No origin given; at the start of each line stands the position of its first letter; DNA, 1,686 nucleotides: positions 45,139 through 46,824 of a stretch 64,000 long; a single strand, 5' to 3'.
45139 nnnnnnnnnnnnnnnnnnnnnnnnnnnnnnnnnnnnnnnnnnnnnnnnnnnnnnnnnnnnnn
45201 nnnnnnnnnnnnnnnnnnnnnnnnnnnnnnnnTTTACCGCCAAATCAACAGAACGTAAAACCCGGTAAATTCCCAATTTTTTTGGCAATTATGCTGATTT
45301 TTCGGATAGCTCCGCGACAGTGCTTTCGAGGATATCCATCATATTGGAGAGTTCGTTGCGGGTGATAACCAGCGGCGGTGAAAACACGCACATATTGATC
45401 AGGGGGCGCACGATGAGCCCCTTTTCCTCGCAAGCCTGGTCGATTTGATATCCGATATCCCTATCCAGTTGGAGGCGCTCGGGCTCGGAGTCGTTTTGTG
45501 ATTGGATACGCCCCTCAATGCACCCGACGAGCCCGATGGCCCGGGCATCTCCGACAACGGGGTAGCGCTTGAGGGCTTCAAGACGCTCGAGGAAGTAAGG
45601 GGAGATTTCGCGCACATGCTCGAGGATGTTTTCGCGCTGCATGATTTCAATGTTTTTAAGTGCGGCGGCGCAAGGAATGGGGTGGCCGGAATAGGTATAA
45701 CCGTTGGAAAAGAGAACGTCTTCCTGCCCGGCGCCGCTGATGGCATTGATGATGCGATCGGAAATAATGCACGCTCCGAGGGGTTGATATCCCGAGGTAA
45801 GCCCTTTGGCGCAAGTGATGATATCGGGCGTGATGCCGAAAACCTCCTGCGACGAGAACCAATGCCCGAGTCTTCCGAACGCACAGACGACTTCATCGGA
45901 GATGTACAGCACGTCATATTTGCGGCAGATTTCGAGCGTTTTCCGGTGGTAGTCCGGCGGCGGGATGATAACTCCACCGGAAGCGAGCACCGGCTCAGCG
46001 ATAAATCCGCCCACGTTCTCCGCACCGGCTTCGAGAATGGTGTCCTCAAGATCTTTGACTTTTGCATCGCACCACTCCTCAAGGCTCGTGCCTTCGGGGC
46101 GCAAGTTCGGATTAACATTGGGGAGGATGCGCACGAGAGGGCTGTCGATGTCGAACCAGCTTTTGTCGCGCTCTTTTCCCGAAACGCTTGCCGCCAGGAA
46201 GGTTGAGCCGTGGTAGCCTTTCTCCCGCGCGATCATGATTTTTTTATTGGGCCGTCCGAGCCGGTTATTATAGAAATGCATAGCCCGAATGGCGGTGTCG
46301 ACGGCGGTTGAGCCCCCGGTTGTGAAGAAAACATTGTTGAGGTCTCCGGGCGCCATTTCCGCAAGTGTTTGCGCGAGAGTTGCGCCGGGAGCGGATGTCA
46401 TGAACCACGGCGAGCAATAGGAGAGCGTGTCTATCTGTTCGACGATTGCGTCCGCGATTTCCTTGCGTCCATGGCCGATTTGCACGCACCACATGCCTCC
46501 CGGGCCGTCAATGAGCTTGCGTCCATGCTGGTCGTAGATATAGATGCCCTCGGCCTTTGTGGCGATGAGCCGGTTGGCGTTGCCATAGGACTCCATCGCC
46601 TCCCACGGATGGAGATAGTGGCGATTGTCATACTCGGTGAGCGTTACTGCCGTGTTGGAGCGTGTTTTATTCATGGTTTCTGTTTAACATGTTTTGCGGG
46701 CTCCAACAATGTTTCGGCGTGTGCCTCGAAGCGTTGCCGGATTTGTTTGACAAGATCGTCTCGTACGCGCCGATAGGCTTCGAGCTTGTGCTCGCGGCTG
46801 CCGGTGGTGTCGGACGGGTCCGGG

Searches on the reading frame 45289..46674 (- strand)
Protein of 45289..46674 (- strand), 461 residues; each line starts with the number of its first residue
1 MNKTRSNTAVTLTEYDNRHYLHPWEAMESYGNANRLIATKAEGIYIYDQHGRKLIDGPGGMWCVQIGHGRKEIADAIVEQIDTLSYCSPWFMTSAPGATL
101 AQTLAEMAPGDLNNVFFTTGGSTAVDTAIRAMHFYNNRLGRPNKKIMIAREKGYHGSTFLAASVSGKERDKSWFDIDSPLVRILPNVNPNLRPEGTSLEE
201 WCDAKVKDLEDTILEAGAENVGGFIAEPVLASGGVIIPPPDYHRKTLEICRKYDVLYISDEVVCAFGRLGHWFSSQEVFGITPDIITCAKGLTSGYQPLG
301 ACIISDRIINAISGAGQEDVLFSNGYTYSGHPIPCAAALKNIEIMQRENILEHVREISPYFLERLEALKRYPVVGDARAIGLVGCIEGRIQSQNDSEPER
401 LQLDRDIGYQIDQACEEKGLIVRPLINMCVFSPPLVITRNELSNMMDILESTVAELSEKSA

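Call 15: search_protein_families(library=pfam, proteins=[window:45289-46674:-])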
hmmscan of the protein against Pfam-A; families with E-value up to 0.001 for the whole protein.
window:45289-46674:- (461 aa): 1 family
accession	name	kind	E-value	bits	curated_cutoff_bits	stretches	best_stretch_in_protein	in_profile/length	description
PF00202.27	Aminotran_3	-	2e-82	277.5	30.5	1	35-452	10-402/403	Aminotransferase class-III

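Call 67: find_encoding_contigs(protein=window:45289-46674:-, flank=10000, max_places=8)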
Protein window:45289-46674:- (461 aa): 9 contigs read that carry it; 8 places shown.
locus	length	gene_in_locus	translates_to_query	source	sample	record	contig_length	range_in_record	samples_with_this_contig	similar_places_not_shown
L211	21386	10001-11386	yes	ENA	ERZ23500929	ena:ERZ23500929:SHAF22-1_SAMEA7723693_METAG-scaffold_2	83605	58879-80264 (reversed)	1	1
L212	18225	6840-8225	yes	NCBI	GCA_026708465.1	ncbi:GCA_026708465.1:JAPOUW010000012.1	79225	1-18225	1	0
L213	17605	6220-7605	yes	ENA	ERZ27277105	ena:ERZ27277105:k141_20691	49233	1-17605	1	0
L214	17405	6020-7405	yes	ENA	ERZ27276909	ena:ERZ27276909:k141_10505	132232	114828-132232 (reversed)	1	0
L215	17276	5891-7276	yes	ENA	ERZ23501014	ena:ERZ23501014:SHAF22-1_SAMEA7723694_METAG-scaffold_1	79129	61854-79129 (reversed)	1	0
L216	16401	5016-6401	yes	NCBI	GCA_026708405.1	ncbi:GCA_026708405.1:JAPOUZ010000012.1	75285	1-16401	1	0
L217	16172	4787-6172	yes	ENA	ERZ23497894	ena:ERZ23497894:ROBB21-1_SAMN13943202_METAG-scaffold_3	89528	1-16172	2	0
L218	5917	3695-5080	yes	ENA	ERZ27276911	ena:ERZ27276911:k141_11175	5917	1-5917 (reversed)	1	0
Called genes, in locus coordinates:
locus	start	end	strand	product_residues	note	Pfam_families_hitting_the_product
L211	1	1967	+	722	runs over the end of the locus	PF11924:IAT_beta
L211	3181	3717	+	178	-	PF12762:DDE_Tnp_IS1595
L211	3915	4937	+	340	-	PF01298:TbpB_B_D (weak)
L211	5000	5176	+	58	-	-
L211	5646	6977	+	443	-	PF00275:EPSP_synthase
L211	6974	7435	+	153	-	PF11164:DUF2948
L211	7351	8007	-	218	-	-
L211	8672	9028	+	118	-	PF00815:Histidinol_dh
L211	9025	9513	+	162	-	PF06793:UPF0262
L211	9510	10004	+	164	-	PF01451:LMWPc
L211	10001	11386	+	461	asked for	PF00202:Aminotran_3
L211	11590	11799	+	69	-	-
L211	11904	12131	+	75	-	-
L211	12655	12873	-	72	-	-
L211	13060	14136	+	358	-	PF01547:SBP_bac_1, PF13416:SBP_bac_8, PF13531:SBP_bac_11 (weak), PF13343:SBP_bac_6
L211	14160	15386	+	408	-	PF00355:Rieske, PF00848:Ring_hydroxyl_A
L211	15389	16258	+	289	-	PF00528:BPD_transp_1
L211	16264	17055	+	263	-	PF00528:BPD_transp_1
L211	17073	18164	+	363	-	PF00005:ABC_tran, PF02463:SMC_N (faint), PF13304:AAA_21 (faint), PF08402:TOBE_2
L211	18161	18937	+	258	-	PF03330:DPBB_1, PF05036:SPOR (weak)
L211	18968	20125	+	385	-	PF00768:Peptidase_S11, PF13354:Beta-lactamase2, PF07943:PBP5_C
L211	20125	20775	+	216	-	PF02223:Thymidylate_kin, PF13521:AAA_28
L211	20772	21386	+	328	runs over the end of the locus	PF13177:DNA_pol3_delta2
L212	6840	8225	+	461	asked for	PF00202:Aminotran_3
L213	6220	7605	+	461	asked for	PF00202:Aminotran_3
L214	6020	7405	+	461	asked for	PF00202:Aminotran_3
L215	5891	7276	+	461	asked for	PF00202:Aminotran_3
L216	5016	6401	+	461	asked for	PF00202:Aminotran_3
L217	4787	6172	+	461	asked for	PF00202:Aminotran_3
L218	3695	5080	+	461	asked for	PF00202:Aminotran_3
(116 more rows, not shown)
